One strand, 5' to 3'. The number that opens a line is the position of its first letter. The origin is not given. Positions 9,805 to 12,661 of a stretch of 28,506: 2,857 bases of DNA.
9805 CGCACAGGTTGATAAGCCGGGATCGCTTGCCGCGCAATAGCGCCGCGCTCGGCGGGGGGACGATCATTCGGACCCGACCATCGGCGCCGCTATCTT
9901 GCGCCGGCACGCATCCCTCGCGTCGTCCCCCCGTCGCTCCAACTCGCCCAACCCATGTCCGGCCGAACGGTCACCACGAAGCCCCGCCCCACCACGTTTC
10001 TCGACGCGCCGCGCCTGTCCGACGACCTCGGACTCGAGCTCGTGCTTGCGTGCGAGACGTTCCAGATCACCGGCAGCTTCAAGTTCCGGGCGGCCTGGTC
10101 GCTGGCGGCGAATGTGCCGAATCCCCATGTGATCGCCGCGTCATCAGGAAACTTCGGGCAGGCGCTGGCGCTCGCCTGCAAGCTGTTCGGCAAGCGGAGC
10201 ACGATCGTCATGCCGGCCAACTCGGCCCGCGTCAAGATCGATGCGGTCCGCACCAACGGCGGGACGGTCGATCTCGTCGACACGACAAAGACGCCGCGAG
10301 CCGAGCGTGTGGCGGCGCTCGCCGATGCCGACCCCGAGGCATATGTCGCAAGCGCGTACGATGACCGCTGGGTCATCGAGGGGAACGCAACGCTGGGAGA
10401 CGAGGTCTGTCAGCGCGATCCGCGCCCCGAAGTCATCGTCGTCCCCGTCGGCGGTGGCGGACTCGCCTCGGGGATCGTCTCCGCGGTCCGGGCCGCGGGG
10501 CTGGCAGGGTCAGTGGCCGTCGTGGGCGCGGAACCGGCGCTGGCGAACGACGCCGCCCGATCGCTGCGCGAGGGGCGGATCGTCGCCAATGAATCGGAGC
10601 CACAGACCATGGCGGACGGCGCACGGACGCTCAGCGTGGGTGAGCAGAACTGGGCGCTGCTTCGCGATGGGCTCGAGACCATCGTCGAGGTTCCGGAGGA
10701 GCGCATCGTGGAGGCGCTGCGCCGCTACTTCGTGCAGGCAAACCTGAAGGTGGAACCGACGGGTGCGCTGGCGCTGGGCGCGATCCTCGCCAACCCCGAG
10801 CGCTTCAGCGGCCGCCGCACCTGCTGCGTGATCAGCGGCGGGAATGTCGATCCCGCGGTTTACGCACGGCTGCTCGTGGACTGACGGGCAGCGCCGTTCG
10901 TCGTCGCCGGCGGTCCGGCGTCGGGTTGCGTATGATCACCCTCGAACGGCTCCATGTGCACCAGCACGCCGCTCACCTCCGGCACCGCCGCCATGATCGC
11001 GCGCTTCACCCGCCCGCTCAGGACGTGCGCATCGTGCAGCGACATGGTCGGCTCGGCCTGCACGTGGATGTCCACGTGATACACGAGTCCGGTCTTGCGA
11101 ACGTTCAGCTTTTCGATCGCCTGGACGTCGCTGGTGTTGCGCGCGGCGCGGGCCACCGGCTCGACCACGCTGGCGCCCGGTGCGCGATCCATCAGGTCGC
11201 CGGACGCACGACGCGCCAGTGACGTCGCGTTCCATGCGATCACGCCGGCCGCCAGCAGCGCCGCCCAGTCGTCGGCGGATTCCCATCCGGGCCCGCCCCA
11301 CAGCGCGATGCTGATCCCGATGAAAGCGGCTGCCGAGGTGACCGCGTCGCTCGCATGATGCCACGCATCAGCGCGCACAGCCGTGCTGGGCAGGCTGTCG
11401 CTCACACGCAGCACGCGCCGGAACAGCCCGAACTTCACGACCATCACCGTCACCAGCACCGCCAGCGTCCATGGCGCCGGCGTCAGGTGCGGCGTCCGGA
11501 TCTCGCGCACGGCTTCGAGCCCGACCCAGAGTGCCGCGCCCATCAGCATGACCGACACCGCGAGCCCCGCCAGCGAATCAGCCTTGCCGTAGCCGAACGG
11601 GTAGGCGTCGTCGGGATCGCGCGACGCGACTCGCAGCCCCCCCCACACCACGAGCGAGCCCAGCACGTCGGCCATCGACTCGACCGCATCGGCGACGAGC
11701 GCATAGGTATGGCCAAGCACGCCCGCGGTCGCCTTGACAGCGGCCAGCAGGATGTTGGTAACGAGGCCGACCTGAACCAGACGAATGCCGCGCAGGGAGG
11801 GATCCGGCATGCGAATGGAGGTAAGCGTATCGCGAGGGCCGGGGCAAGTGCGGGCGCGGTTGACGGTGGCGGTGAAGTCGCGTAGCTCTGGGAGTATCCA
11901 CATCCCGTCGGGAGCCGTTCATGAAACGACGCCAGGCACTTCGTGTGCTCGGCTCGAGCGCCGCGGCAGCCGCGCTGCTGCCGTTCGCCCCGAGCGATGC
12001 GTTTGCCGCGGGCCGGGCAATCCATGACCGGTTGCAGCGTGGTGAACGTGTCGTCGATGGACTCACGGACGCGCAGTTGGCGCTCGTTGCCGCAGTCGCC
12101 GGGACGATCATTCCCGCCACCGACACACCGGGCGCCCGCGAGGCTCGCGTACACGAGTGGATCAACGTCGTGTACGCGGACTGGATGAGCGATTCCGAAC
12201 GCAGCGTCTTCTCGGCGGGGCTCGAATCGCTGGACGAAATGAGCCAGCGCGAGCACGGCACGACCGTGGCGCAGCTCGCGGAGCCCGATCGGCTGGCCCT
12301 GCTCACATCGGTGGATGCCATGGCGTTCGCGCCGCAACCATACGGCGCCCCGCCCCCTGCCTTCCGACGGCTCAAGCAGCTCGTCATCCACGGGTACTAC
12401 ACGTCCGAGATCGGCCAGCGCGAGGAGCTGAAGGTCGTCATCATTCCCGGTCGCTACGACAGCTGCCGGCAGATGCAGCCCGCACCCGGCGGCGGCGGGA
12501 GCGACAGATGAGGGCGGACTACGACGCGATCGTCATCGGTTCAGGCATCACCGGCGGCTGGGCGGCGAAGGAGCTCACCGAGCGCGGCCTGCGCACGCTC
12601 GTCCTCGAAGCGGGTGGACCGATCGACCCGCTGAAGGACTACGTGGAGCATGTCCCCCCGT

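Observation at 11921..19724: Periplasm-targeted glycoside oxidation locus: Tat hitch-hiker GMC dehydrogenases flanking two Tat-exported xylose-isomerase-like TIM barrels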

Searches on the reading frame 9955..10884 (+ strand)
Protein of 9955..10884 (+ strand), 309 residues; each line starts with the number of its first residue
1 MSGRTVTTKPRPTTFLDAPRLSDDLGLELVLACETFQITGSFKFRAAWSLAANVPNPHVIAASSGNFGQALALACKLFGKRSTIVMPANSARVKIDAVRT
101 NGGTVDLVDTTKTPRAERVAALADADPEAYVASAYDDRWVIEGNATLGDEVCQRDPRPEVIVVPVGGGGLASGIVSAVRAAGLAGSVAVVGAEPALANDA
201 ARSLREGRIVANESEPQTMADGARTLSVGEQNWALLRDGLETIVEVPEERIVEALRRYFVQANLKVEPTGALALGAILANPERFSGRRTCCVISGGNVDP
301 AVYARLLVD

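Call 26: search_protein_families(library=pfam, proteins=[window:9955-10884:+], max_evalue=0.001)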
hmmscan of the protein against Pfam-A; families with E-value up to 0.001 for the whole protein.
window:9955-10884:+ (309 aa): 1 family
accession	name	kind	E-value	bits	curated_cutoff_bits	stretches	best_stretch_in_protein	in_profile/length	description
PF00291.31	PALP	-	9e-65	219.3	35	1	7-295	2-295/295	Pyridoxal-phosphate dependent enzyme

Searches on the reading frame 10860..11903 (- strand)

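Call 26: search_protein_families(library=pfam, proteins=[window:10860-11903:-], max_evalue=0.001)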
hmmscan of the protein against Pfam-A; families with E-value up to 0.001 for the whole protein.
window:10860-11903:- (347 aa): 2 families
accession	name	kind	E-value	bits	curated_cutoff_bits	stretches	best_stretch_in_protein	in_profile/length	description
PF01545.26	Cation_efflux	-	5.3e-42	144.3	26.6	1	44-238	2-198/198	Cation efflux family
PF16916.11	ZT_dimer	-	9e-16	58.1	26.7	1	247-320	6-78/78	Dimerisation domain of Zinc Transporter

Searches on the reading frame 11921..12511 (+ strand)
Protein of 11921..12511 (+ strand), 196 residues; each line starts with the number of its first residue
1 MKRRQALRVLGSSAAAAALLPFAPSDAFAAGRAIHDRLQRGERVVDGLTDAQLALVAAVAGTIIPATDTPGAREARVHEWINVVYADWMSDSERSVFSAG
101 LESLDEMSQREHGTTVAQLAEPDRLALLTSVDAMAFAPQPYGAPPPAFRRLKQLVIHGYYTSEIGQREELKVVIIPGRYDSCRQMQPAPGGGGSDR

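Call 5: search_protein_families(library=pfam, proteins=[window:11921-12511:+], max_evalue=0.01)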
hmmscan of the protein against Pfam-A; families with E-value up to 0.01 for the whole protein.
window:11921-12511:+ (196 aa): 1 family
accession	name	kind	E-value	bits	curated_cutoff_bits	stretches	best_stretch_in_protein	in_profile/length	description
PF13618.11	Gluconate_2-dh3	-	2.9e-29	102.6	23.4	1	51-177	2-135/135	Gluconate 2-dehydrogenase subunit 3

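Call 6: search_protein_families(library=ncbifam, proteins=[window:11921-12511:+], max_evalue=0.01)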
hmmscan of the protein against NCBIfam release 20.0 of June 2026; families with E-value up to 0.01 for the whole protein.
window:11921-12511:+ (196 aa): 0 families
